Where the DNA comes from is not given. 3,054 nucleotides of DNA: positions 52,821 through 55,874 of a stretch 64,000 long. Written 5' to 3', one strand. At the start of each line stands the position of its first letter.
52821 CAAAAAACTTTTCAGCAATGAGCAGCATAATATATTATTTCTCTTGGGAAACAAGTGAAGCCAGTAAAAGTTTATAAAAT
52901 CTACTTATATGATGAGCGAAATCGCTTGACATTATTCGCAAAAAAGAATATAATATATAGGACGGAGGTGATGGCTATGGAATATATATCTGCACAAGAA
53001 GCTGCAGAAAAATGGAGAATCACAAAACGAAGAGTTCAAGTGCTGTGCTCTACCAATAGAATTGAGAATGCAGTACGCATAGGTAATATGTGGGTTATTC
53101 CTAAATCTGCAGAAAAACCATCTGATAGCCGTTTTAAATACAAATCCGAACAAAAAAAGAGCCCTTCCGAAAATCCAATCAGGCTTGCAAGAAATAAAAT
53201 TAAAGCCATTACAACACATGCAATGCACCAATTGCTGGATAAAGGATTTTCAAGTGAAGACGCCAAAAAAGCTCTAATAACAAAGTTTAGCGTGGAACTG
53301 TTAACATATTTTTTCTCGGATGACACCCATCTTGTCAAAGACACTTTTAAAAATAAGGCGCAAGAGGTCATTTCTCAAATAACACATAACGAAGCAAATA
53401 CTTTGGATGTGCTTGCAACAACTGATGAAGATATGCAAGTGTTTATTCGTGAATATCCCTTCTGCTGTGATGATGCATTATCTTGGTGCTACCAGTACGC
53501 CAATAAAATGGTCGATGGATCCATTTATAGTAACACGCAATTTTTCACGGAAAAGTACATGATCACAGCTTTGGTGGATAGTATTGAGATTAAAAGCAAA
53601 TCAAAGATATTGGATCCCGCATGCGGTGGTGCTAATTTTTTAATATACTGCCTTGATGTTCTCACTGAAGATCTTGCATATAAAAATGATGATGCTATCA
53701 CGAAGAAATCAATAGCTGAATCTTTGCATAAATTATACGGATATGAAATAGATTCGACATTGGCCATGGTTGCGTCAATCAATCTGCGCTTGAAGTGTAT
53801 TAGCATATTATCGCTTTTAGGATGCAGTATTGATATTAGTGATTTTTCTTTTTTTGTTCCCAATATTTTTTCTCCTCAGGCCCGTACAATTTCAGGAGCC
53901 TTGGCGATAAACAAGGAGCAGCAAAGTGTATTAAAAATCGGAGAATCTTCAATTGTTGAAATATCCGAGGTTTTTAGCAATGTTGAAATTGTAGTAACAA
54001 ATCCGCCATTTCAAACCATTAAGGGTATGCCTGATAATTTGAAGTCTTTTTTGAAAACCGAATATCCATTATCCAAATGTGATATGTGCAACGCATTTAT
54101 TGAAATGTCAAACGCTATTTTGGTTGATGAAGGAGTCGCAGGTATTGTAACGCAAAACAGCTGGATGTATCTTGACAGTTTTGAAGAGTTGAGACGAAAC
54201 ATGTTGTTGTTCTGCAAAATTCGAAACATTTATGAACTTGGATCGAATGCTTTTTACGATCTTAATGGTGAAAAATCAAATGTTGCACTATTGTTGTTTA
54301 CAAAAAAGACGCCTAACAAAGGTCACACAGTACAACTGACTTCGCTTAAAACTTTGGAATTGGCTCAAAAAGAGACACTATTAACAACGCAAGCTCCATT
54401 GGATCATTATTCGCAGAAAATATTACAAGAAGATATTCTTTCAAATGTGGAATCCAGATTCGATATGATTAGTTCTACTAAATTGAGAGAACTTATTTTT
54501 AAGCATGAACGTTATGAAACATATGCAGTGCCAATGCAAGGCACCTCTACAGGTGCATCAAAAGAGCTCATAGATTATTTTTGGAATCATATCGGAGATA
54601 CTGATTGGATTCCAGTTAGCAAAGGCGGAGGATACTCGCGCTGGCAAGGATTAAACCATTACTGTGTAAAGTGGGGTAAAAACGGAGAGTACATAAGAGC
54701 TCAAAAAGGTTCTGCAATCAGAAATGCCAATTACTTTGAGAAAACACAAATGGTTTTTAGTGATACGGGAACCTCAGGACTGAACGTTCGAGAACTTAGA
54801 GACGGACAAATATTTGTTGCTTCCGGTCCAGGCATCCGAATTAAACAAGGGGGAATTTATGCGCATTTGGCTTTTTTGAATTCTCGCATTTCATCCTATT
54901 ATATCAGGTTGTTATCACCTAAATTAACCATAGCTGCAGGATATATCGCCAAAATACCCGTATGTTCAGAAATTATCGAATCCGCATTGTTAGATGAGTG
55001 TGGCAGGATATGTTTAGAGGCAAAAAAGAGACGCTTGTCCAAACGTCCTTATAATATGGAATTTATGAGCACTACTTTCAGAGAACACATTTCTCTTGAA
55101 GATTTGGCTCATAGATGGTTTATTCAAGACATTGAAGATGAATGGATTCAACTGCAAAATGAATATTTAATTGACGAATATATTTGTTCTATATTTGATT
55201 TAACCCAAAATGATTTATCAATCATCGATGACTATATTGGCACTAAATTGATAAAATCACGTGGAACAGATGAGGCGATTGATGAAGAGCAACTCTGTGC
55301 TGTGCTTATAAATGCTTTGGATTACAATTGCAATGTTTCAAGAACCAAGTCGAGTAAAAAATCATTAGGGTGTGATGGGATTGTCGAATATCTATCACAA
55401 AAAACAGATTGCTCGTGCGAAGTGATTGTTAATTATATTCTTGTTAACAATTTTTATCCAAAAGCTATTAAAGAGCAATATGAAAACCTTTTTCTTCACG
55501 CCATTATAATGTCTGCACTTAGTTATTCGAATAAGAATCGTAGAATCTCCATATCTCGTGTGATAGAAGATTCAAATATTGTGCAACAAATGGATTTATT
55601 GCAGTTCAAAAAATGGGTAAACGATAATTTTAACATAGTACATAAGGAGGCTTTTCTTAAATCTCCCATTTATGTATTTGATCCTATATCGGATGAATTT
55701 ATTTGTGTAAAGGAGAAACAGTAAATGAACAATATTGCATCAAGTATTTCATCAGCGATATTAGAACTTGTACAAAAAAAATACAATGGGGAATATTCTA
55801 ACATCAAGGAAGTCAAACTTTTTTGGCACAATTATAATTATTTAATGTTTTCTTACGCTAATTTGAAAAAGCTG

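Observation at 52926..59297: Compact convergent island: HTH-fused PglX-like m6A methyltransferase + second Eco57I-family methyltransferase + single-HKD PLD nuclease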

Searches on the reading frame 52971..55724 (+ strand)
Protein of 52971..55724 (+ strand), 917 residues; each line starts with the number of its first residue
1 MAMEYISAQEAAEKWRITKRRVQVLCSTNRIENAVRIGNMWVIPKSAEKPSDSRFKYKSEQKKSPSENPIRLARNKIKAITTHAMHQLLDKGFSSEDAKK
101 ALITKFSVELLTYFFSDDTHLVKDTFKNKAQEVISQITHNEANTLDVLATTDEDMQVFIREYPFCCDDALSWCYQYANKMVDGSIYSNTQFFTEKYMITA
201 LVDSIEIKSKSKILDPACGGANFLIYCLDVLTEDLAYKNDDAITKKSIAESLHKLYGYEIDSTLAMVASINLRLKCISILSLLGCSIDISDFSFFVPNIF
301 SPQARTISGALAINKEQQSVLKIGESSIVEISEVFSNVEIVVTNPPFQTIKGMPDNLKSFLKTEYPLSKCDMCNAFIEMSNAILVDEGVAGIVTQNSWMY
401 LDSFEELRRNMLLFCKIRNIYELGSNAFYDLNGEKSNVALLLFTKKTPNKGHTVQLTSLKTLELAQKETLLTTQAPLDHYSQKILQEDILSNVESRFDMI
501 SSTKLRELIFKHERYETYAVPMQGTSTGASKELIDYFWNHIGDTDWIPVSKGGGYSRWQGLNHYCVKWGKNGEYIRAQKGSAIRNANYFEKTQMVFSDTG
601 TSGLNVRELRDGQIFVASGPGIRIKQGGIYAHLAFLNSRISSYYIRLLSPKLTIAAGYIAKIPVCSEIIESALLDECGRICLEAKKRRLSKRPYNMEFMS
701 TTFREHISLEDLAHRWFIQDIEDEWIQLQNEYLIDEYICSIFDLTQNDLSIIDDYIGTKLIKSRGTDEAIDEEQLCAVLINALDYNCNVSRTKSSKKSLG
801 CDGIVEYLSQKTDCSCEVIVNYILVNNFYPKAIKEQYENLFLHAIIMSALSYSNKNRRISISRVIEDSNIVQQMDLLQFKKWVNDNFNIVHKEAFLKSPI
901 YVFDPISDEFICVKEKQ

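Call 6: search_protein_families(library=pfam, proteins=[window:52971-55724:+], max_evalue=0.01)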
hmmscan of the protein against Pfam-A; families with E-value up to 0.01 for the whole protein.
window:52971-55724:+ (917 aa): 4 families
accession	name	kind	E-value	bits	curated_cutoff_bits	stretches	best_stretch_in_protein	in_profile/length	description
PF02384.22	N6_Mtase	-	7.9e-18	65.3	20.4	2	186-277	23-102/311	N-6 DNA Methylase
PF07669.17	Eco57I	-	1.8e-15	57.9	25.3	1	254-426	2-168/171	Eco57I restriction-modification methylase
PF20473.4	MmeI_Mtase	-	6.1e-05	22.8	27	1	209-353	19-151/259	MmeI, DNA-methyltransferase domain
PF12728.13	HTH_17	-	0.00017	22.2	27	1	5-47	1-42/51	Helix-turn-helix domain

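Call 7: search_protein_families(library=padloc, proteins=[window:52971-55724:+], max_evalue=0.01)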
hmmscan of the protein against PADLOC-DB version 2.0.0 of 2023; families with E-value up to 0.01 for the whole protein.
window:52971-55724:+ (917 aa): 45 families (the best 25 are shown)
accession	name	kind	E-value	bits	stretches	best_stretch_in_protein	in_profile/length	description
PDLC02521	PglX|PglXI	-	1.5e-57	193.4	2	328-731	471-900/1174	PglX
PDLC03600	REase_MTase_IIG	-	1.4e-52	176.9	1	336-747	495-925/1205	Type IIG restriction enzyme-methyltransferase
PDLC02524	PglX|PglXI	-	1.9e-40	137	2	330-441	290-397/722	PglX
PDLC02528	PglX|PglXI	-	5.3e-33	111.9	1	337-663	472-793/1125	PglX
PDLC02525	PglX|PglXI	-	9.1e-33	111.7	2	328-457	445-577/607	PglX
PDLC02517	PglX|PglXI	-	9.3e-33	111.6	1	335-751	12-443/707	PglX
PDLC02641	DrmMI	-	9.2e-32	107.9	2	335-666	477-819/1161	DrmMI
PDLC02519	PglX|PglXI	-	3.8e-28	95.7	2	337-752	482-926/1241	PglX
PDLC02518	PglX|PglXI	-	1.7e-27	93.6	2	310-712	484-894/1412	PglX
PDLC02522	PglX|PglXI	-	3.1e-27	92.8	2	337-664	603-942/1218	PglX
PDLC02523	PglX|PglXI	-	6.9e-26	88.3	1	338-665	562-905/1428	PglX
PDLC02527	PglX|PglXI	-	8.9e-25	84.6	1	338-685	557-914/1332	PglX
PDLC03021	MTase_I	-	1e-19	68.8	2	187-275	162-248/491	Type I methyltransferase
PDLC02539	PglX|PglXI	-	1.2e-18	64.8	1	384-759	7-403/706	PglX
PDLC03026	MTase_I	-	3.6e-18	64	2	321-454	238-365/487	Type I methyltransferase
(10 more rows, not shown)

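Call 8: search_protein_families(library=ncbifam, proteins=[window:52971-55724:+], max_evalue=0.01)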
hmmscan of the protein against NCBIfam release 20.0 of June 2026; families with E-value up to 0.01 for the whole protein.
window:52971-55724:+ (917 aa): 4 families
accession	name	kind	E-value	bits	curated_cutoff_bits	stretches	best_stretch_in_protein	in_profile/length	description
NF033452.1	BREX_1_MTaseX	exception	1.1e-63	215.6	500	2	333-748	502-946/1210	BREX-1 system adenine-specific DNA-methyltransferase PglX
NF033455.1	BREX_6_MTaseX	exception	7.2e-32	109.9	900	2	338-666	555-904/1319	BREX-6 system adenine-specific DNA-methyltransferase PglX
NF033454.1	BREX_5_MTaseX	exception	2.4e-31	108.2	900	2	319-706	483-879/1404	BREX-5 system adenine-specific DNA-methyltransferase PglX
NF047738.1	antiphage_MADS2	equivalog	1.1e-07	30.6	720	1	189-353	311-458/654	methylation-associated defense system DNA methyltransferase MAD2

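Call 12: search_solved_structures(query=window:52971-55724:+, max_evalue=0.01)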
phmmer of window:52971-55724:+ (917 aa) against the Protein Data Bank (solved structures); distinct sequences matched with E-value up to 0.01: 8.
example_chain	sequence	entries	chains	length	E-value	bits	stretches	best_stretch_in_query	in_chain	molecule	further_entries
8c45_A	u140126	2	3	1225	1.1e-27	99.6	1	338-753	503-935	site-specific DNA-methyltransferase (adenine-specific)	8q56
8zek_A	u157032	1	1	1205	1.9e-26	95.6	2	338-436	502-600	site-specific DNA-methyltransferase (adenine-specific)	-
9ewz_C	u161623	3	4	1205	1.9e-26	95.5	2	338-436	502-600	Adenine-specific methyltransferase BrxX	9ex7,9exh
2okc_A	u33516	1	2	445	1.2e-05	26.8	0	189-274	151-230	Type I restriction enzyme StySJI M protein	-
7qw5_A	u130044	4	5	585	0.00015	23.1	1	281-430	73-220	Modification methylase BseCI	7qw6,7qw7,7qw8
2y7c_B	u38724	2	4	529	0.00021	22.6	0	332-447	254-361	TYPE I RESTRICTION ENZYME ECOKI M PROTEIN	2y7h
2ar0_A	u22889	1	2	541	0.00023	22.5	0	332-447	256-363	Type I restriction enzyme EcoKI M protein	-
7vru_B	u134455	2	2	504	0.0026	19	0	166-234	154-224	Site-specific DNA-methyltransferase (adenine-specific)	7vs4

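Call 55: find_homologous_proteins(query=window:52977-55724:+, max_evalue=1e-10)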
Query window:52977-55724:+ (915 aa): 379 proteins with E <= 1e-10 among 8000 candidates; the best 120 are listed.
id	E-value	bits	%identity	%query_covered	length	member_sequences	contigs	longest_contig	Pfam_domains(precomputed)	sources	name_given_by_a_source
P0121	0.0e+0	2078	100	100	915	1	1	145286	PF02384.23,PF07669.18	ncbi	-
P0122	0.0e+0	1876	90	100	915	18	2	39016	PF02384.23,PF07669.18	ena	-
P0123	0.0e+0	1839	89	100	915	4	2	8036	PF02384.23,PF07669.18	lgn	-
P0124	0.0e+0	1837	89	100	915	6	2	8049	PF02384.23,PF07669.18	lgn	-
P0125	0.0e+0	1837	89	100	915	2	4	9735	PF02384.23,PF07669.18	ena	-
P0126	0.0e+0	1784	86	100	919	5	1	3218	PF02384.23,PF07669.18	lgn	-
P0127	0.0e+0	1751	84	100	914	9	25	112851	PF02384.23,PF07669.18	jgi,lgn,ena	-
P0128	0.0e+0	1666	79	100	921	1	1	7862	PF02384.23,PF07669.18,PF20473.5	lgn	-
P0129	0.0e+0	1610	77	100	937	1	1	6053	PF02384.23,PF07669.18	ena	-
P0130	0.0e+0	1433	69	100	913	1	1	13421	PF02384.23,PF07669.18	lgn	-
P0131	0.0e+0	1353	65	100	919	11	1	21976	PF02384.23,PF07669.18,PF20473.5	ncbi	-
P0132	0.0e+0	1179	57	100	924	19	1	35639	PF02384.23,PF07669.18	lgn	-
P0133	0.0e+0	1171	57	100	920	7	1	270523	PF02384.23,PF07669.18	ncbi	-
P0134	0.0e+0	1170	57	100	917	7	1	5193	PF02384.23,PF07669.18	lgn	-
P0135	0.0e+0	1162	56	100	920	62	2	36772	PF02384.23,PF07669.18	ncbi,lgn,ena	-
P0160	0.0e+0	1028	53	100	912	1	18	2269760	PF02384.23,PF07669.18,PF20473.5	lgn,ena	-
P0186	8.5e-277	939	48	100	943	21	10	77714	PF02384.23,PF07669.18,PF20473.5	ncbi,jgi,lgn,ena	-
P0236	3.2e-246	838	46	99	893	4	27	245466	PF02384.23,PF07669.18,PF20473.5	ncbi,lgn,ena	-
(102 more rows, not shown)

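Call 56: find_encoding_contigs(protein=P0160, flank=6000, max_places=2)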
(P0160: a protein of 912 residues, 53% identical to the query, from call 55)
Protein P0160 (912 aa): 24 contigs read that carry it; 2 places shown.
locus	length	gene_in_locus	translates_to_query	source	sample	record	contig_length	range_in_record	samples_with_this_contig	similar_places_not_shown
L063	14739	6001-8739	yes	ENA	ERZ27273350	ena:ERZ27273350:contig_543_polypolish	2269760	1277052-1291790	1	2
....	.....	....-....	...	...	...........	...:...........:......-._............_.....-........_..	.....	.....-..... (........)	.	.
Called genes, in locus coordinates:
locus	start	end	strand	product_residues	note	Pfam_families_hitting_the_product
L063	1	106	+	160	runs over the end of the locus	-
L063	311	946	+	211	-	PF01909:NTP_transf_2, PF18765:Polbeta (weak)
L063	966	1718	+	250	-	PF13302:Acetyltransf_3, PF13420:Acetyltransf_4, PF00583:Acetyltransf_1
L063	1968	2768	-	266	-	PF00702:Hydrolase (faint), PF08282:Hydrolase_3, PF12710:HAD (faint), PF05116:S6PP (weak)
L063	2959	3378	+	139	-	PF03610:EIIA-man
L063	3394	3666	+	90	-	PF03830:PTSIIB_sorb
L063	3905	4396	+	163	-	PF13407:Peripla_BP_4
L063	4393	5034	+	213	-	-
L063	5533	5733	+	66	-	PF12323:HTH_OrfB_IS605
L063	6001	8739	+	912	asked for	PF02384:N6_Mtase, PF20473:MmeI_Mtase, PF07669:Eco57I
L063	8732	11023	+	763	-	PF07669:Eco57I (weak)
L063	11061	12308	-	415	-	-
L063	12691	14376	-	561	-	PF03389:MobA_MobL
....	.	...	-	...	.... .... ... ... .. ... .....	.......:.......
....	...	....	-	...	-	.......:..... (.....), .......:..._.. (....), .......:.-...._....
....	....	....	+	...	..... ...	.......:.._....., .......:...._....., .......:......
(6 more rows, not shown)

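Call 57: find_encoding_contigs(protein=P0186, flank=6000, max_places=2)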
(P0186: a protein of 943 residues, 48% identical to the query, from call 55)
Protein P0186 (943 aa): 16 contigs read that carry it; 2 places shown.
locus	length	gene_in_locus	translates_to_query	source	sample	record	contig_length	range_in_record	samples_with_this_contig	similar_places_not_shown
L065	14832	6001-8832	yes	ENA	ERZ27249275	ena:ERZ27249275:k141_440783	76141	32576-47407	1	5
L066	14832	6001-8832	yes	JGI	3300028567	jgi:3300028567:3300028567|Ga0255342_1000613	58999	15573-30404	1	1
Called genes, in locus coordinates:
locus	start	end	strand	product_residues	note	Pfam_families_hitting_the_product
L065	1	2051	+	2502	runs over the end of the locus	PF00271:Helicase_C (faint), PF28553:WH_1, PF28554:DUF8437, PF00176:SNF2-rel_dom (weak), PF04851:ResIII (weak), PF28555:Helicase_dom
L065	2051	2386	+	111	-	PF21983:NikA-like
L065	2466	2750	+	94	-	PF18956:DUF5699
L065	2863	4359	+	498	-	PF00069:Pkinase, PF07714:PK_Tyr_Ser-Thr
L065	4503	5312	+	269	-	-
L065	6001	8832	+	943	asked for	PF02384:N6_Mtase, PF20473:MmeI_Mtase, PF07669:Eco57I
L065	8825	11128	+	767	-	PF07669:Eco57I (weak)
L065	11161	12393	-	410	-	-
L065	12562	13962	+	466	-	PF03432:Relaxase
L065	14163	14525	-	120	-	PF13560:HTH_31 (weak), PF12844:HTH_19 (faint), PF01381:HTH_3, PF13413:HTH_25 (weak), PF18430:DBD_HTH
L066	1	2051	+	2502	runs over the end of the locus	PF00271:Helicase_C (faint), PF28553:WH_1, PF28554:DUF8437, PF00176:SNF2-rel_dom (weak), PF04851:ResIII (weak), PF28555:Helicase_dom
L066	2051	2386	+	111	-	PF21983:NikA-like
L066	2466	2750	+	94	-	PF18956:DUF5699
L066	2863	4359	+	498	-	PF00069:Pkinase, PF07714:PK_Tyr_Ser-Thr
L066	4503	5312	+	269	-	-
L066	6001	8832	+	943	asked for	PF02384:N6_Mtase, PF20473:MmeI_Mtase, PF07669:Eco57I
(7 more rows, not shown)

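Call 58: find_encoding_contigs(protein=P0236, flank=6000, max_places=2)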
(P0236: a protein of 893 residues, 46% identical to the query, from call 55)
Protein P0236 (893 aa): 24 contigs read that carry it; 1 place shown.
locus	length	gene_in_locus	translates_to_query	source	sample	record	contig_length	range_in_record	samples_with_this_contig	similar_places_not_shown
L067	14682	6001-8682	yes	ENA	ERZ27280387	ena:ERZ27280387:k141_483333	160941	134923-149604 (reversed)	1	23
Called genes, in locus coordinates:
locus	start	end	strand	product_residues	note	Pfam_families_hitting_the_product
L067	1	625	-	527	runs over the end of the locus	PF00270:DEAD, PF04851:ResIII, PF13604:AAA_30 (faint), PF18766:SWI2_SNF2, PF00271:Helicase_C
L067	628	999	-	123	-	-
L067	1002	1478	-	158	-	-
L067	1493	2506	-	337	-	PF13479:AAA_24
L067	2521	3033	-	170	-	PF05565:Sipho_Gp157 (weak), PF23984:DUF7307 (faint)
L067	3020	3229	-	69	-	-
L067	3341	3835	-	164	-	-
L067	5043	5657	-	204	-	PF00717:Peptidase_S24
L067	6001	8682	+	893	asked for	PF20473:MmeI_Mtase, PF07669:Eco57I, PF02384:N6_Mtase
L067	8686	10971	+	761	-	PF02384:N6_Mtase, PF07669:Eco57I (weak)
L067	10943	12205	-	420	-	-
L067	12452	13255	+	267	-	-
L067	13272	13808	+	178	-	PF09397:FtsK_gamma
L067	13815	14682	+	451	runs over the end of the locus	PF06908:YpsA, PF02481:DNA_processg_A (weak), PF04545:Sigma70_r4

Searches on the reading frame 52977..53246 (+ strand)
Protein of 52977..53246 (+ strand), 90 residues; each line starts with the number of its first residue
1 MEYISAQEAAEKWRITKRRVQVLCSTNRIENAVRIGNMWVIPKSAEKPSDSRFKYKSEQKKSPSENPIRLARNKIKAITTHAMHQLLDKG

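Call 68: search_protein_families(library=pfam, alignment_id=A3, max_evalue=0.01)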
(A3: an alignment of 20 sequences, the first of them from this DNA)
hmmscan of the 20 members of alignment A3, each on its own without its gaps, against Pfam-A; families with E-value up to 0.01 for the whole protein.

A. member 1, seq(90 aa): 3 families
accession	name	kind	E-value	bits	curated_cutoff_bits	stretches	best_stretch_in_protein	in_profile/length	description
PF12728.13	HTH_17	-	6.6e-06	26.7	27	1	3-45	1-42/51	Helix-turn-helix domain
PF24971.1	SAMD1_SHD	-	0.0016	18.9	27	0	1-24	16-39/78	SAMD1 small helical domain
PF20038.5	HTH_59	-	0.0019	18.6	27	1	4-41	8-52/66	Helix-turn-helix domain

B. families by the number of members that match (of 20 scanned): 3 families
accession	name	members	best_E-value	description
PF12728.13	HTH_17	17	5.7e-07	Helix-turn-helix domain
PF20038.5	HTH_59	13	9.6e-05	Helix-turn-helix domain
PF24971.1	SAMD1_SHD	1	0.0016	SAMD1 small helical domain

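Call 69: search_solved_structures(query=A3, max_evalue=1)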
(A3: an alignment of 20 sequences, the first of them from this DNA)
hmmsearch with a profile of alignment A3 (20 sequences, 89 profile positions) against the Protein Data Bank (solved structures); distinct sequences matched with E-value up to 1: 0.
